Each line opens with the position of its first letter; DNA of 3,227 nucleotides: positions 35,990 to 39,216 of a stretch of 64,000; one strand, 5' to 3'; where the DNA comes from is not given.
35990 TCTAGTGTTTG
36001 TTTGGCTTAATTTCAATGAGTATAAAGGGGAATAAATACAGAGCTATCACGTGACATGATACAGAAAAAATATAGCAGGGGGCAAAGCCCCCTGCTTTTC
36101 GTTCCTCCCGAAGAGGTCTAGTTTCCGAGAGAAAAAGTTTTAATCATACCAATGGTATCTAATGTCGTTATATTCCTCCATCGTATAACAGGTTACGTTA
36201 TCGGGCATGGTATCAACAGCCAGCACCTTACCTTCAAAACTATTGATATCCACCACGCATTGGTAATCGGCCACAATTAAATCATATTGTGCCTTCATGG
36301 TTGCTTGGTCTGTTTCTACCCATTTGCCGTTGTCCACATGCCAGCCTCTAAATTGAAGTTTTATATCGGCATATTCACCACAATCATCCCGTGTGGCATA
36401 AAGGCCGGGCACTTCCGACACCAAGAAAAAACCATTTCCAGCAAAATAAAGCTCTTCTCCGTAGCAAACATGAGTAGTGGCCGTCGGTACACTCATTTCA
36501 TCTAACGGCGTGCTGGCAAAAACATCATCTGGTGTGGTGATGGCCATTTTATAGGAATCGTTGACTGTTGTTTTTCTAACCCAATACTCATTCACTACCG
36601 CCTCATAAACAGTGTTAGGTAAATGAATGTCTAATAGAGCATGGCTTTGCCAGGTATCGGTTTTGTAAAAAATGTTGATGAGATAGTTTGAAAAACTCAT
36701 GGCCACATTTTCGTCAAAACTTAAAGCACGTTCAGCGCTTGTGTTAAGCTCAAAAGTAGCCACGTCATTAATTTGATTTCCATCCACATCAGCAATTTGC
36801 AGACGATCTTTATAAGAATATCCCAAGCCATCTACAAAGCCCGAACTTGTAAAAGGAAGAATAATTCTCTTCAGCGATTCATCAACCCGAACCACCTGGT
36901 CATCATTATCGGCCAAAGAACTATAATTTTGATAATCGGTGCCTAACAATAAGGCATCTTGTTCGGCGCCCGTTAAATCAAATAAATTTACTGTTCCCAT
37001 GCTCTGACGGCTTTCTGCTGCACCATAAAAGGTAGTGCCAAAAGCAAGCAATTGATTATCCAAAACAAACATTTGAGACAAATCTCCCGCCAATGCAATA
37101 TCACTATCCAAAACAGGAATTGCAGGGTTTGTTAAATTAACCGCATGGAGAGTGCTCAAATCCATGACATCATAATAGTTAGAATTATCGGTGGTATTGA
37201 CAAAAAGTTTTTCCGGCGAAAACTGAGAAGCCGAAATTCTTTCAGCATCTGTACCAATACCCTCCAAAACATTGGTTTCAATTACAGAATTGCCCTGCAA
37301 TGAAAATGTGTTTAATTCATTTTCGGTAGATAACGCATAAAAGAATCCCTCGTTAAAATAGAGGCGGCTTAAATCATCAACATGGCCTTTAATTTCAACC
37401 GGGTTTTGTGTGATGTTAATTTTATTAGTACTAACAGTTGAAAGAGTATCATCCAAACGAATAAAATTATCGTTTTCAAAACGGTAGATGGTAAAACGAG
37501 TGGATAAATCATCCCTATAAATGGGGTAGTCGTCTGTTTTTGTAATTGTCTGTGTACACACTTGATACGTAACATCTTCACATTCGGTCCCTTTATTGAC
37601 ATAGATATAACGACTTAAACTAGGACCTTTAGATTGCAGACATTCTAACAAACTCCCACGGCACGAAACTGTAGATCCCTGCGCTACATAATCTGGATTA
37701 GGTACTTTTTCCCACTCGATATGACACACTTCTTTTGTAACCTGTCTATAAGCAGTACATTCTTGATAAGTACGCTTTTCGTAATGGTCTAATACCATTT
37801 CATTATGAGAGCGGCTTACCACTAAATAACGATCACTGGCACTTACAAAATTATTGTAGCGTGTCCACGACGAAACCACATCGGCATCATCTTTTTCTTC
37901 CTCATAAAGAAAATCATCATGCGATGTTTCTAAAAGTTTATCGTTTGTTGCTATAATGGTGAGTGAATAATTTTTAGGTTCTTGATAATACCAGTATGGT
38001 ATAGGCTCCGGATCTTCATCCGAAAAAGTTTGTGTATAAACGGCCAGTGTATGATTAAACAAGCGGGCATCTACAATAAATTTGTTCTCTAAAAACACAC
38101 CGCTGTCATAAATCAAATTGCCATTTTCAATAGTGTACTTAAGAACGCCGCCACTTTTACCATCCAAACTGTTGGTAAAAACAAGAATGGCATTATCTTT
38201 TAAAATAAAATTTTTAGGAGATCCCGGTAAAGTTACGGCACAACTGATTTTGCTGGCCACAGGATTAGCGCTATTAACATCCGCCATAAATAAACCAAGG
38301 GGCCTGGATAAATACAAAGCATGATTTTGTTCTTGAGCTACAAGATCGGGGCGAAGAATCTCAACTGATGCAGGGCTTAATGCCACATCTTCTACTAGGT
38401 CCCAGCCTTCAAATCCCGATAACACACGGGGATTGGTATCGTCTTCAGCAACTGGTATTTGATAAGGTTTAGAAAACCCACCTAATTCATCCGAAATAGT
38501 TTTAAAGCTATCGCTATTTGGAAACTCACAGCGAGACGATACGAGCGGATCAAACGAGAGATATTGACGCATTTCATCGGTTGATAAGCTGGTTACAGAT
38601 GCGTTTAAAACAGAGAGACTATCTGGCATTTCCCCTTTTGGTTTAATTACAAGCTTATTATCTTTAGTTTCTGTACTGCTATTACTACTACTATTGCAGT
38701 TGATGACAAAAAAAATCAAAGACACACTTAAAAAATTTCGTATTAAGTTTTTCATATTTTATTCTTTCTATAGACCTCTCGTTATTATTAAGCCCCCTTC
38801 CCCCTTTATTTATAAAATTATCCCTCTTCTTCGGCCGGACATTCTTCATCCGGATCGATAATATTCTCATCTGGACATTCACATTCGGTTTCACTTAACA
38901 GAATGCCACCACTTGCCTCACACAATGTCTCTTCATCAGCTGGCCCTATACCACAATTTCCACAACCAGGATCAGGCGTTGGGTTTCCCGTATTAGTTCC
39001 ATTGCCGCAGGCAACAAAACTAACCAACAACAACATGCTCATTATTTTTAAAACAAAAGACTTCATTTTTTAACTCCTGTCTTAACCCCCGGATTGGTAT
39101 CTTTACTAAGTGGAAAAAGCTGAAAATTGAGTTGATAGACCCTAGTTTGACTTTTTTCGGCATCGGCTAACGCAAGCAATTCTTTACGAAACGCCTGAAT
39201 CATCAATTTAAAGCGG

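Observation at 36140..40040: TIGR02147-family protein co-transcribed with a small Cys-rich lipoprotein and an 871-aa lipoprotein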

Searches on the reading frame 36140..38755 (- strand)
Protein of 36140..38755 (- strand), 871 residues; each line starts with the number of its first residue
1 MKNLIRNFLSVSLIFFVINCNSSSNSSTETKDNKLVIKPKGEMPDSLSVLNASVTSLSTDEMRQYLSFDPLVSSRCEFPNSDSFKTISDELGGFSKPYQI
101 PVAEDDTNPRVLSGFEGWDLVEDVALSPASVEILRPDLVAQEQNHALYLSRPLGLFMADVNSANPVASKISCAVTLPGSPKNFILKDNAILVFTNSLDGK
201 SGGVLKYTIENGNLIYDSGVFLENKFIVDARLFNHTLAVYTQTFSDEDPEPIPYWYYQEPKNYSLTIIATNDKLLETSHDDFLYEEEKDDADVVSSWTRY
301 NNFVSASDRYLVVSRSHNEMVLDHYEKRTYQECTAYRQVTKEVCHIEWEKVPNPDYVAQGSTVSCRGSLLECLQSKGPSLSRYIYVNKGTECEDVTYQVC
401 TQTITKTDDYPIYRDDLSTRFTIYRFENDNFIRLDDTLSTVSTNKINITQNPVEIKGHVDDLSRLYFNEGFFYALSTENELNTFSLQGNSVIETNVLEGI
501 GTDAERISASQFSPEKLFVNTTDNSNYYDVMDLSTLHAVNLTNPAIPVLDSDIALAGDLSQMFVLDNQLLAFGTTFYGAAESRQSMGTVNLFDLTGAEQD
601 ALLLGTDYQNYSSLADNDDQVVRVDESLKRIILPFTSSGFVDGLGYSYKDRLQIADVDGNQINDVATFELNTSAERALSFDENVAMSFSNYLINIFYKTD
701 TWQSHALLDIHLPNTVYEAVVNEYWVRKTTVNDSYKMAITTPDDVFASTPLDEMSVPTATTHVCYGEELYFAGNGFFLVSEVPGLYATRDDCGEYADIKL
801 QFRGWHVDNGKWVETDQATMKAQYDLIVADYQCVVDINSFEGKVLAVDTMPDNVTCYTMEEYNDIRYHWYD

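Call 3: search_protein_families(library=ncbifam, proteins=[window:36140-38755:-], max_evalue=0.1)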
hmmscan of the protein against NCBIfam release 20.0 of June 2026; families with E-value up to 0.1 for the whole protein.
window:36140-38755:- (871 aa): 0 families

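Call 4: search_protein_families(library=pfam, proteins=[window:36140-38755:-], max_evalue=0.1)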
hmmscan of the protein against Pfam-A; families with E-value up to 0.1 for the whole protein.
window:36140-38755:- (871 aa): 1 family
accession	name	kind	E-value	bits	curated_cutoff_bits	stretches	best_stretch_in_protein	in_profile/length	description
PF22768.1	SPP1_Dit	-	0.095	13.4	25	0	419-483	19-82/97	Siphovirus-type tail component, C-terminal domain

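Call 10: find_homologous_proteins(query=window:36140-38755:-)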
Query window:36140-38755:- (871 aa): 8 proteins with E <= 0.001 among 8000 candidates.
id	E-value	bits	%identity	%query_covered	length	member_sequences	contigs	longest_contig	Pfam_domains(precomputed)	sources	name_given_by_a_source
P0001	0.0e+0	1896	100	95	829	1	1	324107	-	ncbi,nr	ncbi:hypothetical protein K1X76_00280 [bacterium]|nr:hypothetical protein [bacterium]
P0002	4.1e-141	490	35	93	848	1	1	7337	PF09826.16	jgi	jgi:hypothetical protein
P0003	1.7e-111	392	31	96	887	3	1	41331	PF09826.16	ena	-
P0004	1.2e-110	389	30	99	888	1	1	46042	PF09826.16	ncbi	ncbi:MAG: hypothetical protein V7785_19980 [Bermanella sp.]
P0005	5.1e-110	387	29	99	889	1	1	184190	PF09826.16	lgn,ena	-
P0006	5.8e-108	380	30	98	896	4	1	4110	-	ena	-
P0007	1.7e-69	253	28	76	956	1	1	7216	-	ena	-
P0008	2.7e-66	242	29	72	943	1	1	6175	-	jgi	jgi:hypothetical protein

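Call 12: find_encoding_contigs(protein=P0005, flank=6000, max_places=3)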
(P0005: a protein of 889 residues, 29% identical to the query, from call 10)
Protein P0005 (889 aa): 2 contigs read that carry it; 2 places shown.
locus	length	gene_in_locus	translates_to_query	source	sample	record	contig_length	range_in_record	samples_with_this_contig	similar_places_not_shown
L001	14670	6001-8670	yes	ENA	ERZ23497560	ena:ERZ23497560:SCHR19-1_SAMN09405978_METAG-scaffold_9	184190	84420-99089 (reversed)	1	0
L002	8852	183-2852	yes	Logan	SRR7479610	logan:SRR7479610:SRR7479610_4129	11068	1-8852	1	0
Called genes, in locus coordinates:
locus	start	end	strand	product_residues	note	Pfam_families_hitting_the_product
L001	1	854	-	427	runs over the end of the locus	PF01547:SBP_bac_1, PF13416:SBP_bac_8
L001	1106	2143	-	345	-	PF00165:HTH_AraC (faint), PF12833:HTH_18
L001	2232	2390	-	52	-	-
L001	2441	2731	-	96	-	PF03992:ABM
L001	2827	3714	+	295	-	PF00126:HTH_1, PF03466:LysR_substrate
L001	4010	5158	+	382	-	PF00990:GGDEF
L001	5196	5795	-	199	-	PF00027:cNMP_binding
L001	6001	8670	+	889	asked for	PF09826:Beta_propel (weak)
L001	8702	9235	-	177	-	-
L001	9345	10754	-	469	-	PF14240:YHYH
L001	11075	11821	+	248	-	-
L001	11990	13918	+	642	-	PF02743:dCache_1, PF00672:HAMP (faint), PF00015:MCPsignal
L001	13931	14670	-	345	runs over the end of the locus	PF13417:GST_N_3 (weak), PF13410:GST_C_2 (weak)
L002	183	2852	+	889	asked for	PF09826:Beta_propel (weak)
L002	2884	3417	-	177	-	-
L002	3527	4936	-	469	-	PF14240:YHYH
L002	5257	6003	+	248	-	-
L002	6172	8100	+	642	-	PF02743:dCache_1, PF00672:HAMP (faint), PF00015:MCPsignal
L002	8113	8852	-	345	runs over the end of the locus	PF13417:GST_N_3 (weak), PF13410:GST_C_2 (weak)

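Call 13: find_encoding_contigs(protein=P0002, flank=6000, max_places=3)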
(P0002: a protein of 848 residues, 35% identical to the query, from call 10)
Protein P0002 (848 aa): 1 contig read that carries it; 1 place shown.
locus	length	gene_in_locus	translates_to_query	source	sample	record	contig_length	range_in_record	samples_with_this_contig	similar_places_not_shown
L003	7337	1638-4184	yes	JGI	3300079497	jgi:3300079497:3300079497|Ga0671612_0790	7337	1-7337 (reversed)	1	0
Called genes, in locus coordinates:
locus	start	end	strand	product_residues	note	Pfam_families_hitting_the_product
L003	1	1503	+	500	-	?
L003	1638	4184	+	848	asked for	PF09826:Beta_propel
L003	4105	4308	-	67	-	-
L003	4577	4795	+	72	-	PF20095:DUF6485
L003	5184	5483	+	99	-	PF12844:HTH_19 (weak), PF01381:HTH_3 (weak)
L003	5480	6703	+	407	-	PF13657:Couple_hipA, PF07804:HipA_C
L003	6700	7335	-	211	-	?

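Call 14: find_encoding_contigs(protein=P0007, flank=6000, max_places=3)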
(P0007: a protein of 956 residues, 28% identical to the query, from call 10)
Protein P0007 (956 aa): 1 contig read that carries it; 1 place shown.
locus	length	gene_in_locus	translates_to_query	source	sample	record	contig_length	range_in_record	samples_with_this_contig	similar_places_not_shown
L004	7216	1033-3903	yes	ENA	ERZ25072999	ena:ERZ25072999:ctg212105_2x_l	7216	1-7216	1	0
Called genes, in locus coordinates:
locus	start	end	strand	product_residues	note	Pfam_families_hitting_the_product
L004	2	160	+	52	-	?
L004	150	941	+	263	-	-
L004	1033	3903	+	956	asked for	-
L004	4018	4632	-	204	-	-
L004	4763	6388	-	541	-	PF00413:Peptidase_M10 (faint), PF01839:FG-GAP (faint), PF12256:TcdB_toxin_midN (faint), PF13517:FG-GAP_3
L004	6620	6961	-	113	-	-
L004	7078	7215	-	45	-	?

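Call 15: find_encoding_contigs(protein=P0008, flank=6000, max_places=3)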
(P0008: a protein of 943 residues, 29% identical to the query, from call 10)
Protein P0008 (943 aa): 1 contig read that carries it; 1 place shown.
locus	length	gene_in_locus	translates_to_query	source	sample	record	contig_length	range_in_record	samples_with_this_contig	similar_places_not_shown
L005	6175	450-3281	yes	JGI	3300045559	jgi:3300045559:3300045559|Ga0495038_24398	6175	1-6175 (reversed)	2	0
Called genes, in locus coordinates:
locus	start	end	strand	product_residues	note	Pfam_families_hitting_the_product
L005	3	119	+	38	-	?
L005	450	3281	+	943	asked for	-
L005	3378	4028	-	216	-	-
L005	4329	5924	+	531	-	PF02541:Ppx-GppA, PF24391:HD-CE (faint), PF21447:Ppx-GppA_III, PF01966:HD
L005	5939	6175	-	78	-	?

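Call 32: search_solved_structures(query=A1, max_evalue=1)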
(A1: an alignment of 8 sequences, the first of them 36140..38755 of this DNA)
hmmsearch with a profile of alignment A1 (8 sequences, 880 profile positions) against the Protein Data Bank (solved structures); distinct sequences matched with E-value up to 1: 0.

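Call 63: predict_structure(alignment_id=A1)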
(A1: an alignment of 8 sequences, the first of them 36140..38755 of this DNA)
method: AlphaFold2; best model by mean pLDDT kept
length: 871 residues; sequences in the alignment: 8
mean_pLDDT: 52.8   pTM: 0.48
mean pLDDT of the five models: 52.8, 50.7, 49.4, 44.5, 40.8
residues with pLDDT >= 90: 1; 70-90: 215; 50-70: 261; < 50: 394
segments of 3 or more residues with pLDDT < 50: 1-72, 96-138, 164-167, 247-261, 272-300, 343-345, 527-530, 577-584, 606-620, 634-651, 657-662, 672-685, 694-742, 749-801, 804-813, 826-871
pLDDT, mean of each block of 10 residues (from residue 1): 29 31 26 25 22 26 31 60 74 49 24 23 24 37 61 63 53 73 72 76 83 79 73 66 52 33 54 33 25 34 59 71 73 69 59 69 67 70 70 64 70 73 72 69 70 76 74 85 80 84 75 82 59 75 84 67 60 51 52 66 50 38 54 43 36 51 52 43 47 46 31 24 27 28 49 39 35 34 31 43 44 52 46 38 29 41 39 27
secondary structure, 60 per line:
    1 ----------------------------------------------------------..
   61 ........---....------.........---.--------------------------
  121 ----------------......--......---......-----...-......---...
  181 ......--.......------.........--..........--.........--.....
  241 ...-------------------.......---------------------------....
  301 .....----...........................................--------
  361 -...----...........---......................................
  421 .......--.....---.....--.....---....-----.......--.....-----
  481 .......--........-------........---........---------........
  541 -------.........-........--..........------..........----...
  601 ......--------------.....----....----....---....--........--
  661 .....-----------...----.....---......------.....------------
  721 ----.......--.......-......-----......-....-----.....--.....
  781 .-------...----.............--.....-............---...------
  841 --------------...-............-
elements in order (helices of 4 or more, strands of 3 or more residues): H59-68 H82-90 E137-142 E145-150 E154-159 E169-174 E178-186 E189-195 E202-210 E213-222 E225-233 E236-243 E263-269 E300-305 E310-352 E362-364 H369-379 E383-427 E430-434 E438-442 E445-449 E453-456 E465-468 E471-475 E481-487 E490-497 E505-512 E516-523 E533-540 E548-556 E558-565 E568-577 E584-593 E598-606 E621-625 E630-633 E638-641 E645-648 E651-658 E661-665 E677-679 E684-688 E692-697 H704-708 E725-731 E734-740 H742-747 E753-758 H760-763 E769-773 E776-781 E796-808 E811-815 H817-828 E832-834 E855-857 H859-870

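Call 65: fold_search(model_id=the predicted structure, library=pdb)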
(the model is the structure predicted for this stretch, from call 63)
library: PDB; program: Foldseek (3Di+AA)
matches with E <= 10: 905; with E <= 0.001: 216
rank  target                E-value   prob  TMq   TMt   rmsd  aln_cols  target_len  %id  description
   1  9e2u_I                6.9e-07  1.00  0.17  0.18  25.3       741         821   11  Crystal structure of DDB1-CRBN-ALV1 complex bound to triple ZnF of Helios (IKZF2 ZF1-3) (released 2025-09-03)
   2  9d0w_A                7.6e-07  1.00  0.17  0.18  22.4       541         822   10  Cryo-EM structure of CDK2/CyclinE1 in complex with CRBN/DDB1 and Cpd 4 (released 2025-04-16)
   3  9e2u_G                9.7e-07  1.00  0.17  0.18  23.5       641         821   10  Crystal structure of DDB1-CRBN-ALV1 complex bound to triple ZnF of Helios (IKZF2 ZF1-3) (released 2025-09-03)
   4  8d81_A                1.0e-06  1.00  0.14  0.14  26.5       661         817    8  Cereblon~DDB1 bound to Pomalidomide (released 2022-07-20)
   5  8buq_A                1.1e-06  1.00  0.17  0.17  24.1       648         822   10  Structure of DDB1 bound to DS43-engaged CDK12-cyclin K (released 2023-09-13)
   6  9q2d_C                1.3e-06  1.00  0.17  0.18  23.8       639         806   10  Cryo-EM structure of ternary complex Ikaros-ZF2:CC-885:CRBN:DDB1 (molecular glue degrader) (released 2025-10-01)
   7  9bbe                  1.4e-06  0.98  0.11  0.09  27.1       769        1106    8  Co-crystal structure of human DDB1 bound to fragment UB028668 (released 2024-06-12)
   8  9e2u_A                1.6e-06  1.00  0.17  0.18  23.7       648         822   10  Crystal structure of DDB1-CRBN-ALV1 complex bound to triple ZnF of Helios (IKZF2 ZF1-3) (released 2025-09-03)
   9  9e2u_C                1.8e-06  1.00  0.17  0.18  23.1       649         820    9  Crystal structure of DDB1-CRBN-ALV1 complex bound to triple ZnF of Helios (IKZF2 ZF1-3) (released 2025-09-03)
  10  5v3o_A                1.8e-06  0.99  0.12  0.10  28.5       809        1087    8  Cereblon in complex with DDB1 and CC-220 (released 2017-05-03)
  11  9dwv_A                1.9e-06  1.00  0.17  0.18  23.8       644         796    8  Ternary complex of CRBN-DDB1-PPIL4 RRM domain with FPFT-2216 (released 2025-08-06)
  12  8y6p                  2.1e-06  1.00  0.13  0.10  30.3       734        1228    8  Structure of the auto-inhibited Dark monomer (released 2024-04-10)
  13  9ngt_A                2.2e-06  1.00  0.17  0.18  23.8       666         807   10  Crystal structure of CRBN-DDB1 and FPFT-2216 in complex with mTOR (released 2025-07-09)
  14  9dhd_A                2.2e-06  0.98  0.12  0.12  24.7       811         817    9  The ternary complex of DDB1, DDA1, DET1 (released 2025-02-05)
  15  6td3_D                2.8e-06  1.00  0.17  0.17  24.2       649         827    9  Structure of DDB1 bound to CR8-engaged CDK12-cyclinK (released 2020-06-17)
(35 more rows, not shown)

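Call 72: find_related_loci(query=A1, collection=metagenome_contigs, flank=5000)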
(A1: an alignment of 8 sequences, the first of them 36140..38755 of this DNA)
Query A1 (871 aa) in metagenome_contigs; peptide patterns used: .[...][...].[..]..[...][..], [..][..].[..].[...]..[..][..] (x = any residue, [..] = any of these).
331 stretches matched a pattern; 35 encode a relative of the query (tblastn E <= 1e-3); 35 distinct loci.
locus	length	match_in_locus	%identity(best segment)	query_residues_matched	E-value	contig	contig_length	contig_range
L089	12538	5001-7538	31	20-856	4e-117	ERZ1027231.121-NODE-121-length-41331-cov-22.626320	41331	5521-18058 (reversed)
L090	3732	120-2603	31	53-865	7e-120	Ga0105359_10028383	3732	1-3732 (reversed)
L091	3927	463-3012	31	20-856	2e-118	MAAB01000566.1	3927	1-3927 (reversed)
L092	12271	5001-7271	28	64-772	3e-83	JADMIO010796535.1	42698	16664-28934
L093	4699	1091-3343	28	69-766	1e-81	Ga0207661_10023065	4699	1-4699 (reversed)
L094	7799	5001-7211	28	60-718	4e-75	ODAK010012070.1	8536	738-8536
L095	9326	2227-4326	29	64-684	7e-75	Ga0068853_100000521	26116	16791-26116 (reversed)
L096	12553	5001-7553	26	60-860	1e-74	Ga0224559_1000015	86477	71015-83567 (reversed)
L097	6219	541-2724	28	60-718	4e-74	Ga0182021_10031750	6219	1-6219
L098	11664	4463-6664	28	57-718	9e-72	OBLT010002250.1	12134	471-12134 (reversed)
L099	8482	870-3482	26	57-849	2e-71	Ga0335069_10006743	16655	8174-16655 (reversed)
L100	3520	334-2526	27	68-718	1e-71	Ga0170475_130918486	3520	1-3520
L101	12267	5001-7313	27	64-759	6e-71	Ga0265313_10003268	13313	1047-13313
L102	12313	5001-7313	27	64-759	9e-71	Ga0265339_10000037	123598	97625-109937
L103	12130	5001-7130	28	57-683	4e-69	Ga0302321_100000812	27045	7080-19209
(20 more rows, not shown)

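Call 80: search_protein_families(library=padloc, proteins=[window:36140-38755:-], max_evalue=0.01)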
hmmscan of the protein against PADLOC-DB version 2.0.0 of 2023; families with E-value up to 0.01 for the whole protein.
window:36140-38755:- (871 aa): 0 families

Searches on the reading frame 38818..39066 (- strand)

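Call 3: search_protein_families(library=ncbifam, proteins=[window:38818-39066:-], max_evalue=0.1)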
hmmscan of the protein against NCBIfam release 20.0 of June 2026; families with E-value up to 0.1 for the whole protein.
window:38818-39066:- (82 aa): 2 families
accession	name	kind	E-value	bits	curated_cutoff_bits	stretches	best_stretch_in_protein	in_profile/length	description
NF058595.1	invert_tail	domain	0.07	13.5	37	1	5-34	57-85/113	lipo-invert putative C-terminal anchoring domain-containing protein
NF050142.1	PG1828_fam_lipo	equivalog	0.083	13.6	50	0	1-26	1-25/59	PG1828 family lipoprotein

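Call 4: search_protein_families(library=pfam, proteins=[window:38818-39066:-], max_evalue=0.1)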
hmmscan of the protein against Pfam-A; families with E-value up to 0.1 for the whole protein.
window:38818-39066:- (82 aa): 0 families

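Call 80: search_protein_families(library=padloc, proteins=[window:38818-39066:-], max_evalue=0.01)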
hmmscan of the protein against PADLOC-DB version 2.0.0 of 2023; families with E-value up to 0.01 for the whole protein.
window:38818-39066:- (82 aa): 0 families
